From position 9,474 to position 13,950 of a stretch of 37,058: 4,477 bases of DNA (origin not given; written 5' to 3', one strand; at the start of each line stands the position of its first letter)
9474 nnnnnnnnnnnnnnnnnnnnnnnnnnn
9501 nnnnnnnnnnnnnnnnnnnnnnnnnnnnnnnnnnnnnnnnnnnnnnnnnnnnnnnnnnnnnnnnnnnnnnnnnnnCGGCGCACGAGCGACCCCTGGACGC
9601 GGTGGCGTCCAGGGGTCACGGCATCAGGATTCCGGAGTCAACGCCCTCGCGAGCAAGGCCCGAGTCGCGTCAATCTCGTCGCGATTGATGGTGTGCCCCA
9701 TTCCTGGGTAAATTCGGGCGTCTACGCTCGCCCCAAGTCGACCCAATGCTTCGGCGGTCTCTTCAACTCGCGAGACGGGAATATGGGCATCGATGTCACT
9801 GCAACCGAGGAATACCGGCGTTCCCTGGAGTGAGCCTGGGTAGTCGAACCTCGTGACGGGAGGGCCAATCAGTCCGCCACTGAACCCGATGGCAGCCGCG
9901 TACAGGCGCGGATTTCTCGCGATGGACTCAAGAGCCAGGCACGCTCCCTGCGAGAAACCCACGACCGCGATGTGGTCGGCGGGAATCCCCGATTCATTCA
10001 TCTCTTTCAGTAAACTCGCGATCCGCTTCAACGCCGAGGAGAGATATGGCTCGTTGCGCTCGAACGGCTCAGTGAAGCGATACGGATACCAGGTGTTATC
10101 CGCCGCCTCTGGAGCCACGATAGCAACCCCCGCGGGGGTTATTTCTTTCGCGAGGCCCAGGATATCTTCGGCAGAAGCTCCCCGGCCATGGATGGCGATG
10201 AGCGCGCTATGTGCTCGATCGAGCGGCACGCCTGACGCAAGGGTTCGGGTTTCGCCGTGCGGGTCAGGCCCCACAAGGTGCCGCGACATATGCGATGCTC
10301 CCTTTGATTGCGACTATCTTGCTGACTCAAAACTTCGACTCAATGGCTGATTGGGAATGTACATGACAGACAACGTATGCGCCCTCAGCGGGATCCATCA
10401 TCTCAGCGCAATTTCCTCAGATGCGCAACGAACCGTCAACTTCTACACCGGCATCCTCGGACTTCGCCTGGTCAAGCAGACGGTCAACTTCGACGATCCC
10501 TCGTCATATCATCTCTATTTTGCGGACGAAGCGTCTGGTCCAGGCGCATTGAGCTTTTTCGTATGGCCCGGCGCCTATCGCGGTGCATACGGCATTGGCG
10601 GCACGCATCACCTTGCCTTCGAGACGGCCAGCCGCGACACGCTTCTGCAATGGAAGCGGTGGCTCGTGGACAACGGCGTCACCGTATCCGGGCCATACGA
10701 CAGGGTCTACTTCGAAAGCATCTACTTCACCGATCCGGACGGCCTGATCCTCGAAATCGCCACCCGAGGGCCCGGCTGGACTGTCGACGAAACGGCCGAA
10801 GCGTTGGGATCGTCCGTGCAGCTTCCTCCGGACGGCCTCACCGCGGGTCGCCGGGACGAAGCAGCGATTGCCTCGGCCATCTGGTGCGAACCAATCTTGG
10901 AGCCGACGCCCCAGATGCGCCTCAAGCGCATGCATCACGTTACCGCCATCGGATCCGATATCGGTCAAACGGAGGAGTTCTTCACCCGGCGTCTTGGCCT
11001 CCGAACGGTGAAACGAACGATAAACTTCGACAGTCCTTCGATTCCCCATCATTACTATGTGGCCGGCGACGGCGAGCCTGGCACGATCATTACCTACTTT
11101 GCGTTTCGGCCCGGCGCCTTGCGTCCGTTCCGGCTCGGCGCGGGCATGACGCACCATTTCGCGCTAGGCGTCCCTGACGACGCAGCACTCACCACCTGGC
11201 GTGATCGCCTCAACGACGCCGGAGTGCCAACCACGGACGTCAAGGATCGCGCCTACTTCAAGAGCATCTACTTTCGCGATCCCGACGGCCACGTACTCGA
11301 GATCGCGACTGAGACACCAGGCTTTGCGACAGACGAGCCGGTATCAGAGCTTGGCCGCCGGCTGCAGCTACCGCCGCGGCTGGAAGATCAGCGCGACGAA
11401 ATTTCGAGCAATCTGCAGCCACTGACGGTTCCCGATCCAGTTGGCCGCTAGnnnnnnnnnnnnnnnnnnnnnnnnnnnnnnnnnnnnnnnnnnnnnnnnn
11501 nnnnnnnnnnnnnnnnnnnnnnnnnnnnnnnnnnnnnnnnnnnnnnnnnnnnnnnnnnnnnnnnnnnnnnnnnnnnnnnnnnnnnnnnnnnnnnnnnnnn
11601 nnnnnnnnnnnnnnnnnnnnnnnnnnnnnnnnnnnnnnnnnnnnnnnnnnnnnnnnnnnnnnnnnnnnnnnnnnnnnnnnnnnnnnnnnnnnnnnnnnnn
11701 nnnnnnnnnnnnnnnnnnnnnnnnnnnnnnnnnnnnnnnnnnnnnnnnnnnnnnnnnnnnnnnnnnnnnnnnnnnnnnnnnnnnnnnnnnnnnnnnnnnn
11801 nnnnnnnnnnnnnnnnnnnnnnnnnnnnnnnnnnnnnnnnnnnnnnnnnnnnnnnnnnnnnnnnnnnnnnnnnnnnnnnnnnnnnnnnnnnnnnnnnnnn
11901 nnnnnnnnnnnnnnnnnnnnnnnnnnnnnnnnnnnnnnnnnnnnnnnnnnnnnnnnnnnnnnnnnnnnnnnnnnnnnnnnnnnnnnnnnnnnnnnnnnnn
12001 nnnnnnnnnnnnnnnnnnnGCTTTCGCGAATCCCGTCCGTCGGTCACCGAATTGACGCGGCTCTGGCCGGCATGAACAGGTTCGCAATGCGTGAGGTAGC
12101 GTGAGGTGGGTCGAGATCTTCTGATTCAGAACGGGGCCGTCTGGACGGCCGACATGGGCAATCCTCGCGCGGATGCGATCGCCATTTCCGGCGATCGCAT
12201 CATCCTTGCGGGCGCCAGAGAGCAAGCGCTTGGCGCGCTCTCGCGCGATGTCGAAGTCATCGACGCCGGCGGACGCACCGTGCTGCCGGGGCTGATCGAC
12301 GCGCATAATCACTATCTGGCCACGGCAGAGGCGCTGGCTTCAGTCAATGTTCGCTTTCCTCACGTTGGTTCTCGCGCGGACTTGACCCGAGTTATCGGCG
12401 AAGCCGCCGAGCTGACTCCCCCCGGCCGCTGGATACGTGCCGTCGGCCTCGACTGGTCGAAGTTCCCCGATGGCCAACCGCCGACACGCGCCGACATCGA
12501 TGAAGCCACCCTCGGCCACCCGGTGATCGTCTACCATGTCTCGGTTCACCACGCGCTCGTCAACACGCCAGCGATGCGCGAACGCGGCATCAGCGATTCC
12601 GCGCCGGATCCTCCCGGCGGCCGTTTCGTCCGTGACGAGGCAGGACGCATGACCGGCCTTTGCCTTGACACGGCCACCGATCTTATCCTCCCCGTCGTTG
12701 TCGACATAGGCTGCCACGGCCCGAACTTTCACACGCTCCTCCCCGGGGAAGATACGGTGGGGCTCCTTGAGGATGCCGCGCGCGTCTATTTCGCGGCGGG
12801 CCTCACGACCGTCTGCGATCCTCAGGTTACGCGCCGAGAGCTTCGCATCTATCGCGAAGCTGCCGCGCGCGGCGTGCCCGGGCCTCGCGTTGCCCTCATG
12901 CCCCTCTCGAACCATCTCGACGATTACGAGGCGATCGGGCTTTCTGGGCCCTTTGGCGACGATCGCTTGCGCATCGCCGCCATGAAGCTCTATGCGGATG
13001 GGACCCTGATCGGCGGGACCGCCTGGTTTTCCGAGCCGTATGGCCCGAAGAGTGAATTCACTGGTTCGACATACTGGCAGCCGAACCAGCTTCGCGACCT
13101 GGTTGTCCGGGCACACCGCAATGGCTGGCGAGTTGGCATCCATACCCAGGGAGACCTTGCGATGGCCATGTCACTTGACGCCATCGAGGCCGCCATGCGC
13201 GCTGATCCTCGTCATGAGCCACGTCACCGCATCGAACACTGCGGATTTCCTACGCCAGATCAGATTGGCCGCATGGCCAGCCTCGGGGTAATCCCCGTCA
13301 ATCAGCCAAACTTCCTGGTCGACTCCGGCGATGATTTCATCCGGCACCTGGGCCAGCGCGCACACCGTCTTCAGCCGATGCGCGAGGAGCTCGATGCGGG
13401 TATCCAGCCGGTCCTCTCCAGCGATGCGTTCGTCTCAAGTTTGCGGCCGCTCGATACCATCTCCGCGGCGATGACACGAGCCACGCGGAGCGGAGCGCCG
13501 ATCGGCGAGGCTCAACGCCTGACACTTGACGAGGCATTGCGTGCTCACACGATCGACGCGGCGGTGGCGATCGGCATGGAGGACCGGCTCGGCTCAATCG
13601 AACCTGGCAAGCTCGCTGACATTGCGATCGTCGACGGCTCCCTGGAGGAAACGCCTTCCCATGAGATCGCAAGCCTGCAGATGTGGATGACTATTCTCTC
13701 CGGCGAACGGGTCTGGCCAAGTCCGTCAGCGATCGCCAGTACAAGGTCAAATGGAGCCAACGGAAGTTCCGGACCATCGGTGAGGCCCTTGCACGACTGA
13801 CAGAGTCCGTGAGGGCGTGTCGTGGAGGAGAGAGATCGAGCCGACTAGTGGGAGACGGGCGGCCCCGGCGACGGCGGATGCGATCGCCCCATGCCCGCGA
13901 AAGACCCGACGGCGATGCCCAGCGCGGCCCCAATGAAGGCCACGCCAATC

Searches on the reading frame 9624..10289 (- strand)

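Call 28: search_protein_families(library=pfam, proteins=[window:9624-10289:-], max_evalue=0.00001)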
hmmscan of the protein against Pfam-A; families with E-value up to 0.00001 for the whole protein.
window:9624-10289:- (221 aa): 3 families
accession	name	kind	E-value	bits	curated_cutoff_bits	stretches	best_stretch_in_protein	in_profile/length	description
PF02230.22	Abhydrolase_2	-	6.4e-22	78.9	23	1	24-210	11-210/217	Phospholipase/Carboxylesterase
PF01738.24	DLH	-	1.1e-09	38.7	21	1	77-205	68-192/217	Dienelactone hydrolase family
PF00326.27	Peptidase_S9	-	1.2e-06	28.7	22.6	0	155-208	143-198/213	Prolyl oligopeptidase family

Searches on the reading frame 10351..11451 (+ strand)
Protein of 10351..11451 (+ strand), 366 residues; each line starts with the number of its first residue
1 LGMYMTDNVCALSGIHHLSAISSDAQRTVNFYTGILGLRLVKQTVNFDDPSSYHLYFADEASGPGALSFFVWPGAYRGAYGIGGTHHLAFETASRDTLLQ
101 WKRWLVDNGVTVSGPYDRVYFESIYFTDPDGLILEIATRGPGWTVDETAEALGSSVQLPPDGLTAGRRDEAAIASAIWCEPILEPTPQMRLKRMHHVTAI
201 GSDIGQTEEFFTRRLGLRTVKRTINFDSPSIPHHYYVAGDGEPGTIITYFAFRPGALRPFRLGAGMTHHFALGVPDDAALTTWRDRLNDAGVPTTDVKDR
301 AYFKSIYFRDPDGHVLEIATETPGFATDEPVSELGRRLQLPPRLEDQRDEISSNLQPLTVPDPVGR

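Call 28: search_protein_families(library=pfam, proteins=[window:10351-11451:+], max_evalue=0.00001)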
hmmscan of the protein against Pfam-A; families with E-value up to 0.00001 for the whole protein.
window:10351-11451:+ (366 aa): 2 families
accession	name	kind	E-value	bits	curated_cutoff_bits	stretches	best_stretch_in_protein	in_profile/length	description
PF00903.31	Glyoxalase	-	7.4e-33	113.9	20.6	2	14-136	1-121/121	Glyoxalase/Bleomycin resistance protein/Dioxygenase superfamily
PF13669.12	Glyoxalase_4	-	2.2e-09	38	27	0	16-121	1-102/109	Glyoxalase/Bleomycin resistance protein/Dioxygenase superfamily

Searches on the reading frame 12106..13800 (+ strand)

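Call 28: search_protein_families(library=pfam, proteins=[window:12106-13800:+], max_evalue=0.00001)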
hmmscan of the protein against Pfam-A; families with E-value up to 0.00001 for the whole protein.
window:12106-13800:+ (564 aa): 2 families
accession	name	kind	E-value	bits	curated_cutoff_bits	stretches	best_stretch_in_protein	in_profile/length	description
PF07969.17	Amidohydro_3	-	1.3e-93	315.5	29.7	1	50-536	1-471/472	Amidohydrolase family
PF01979.26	Amidohydro_1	-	1.9e-19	70.6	25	1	211-517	28-322/345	Amidohydrolase family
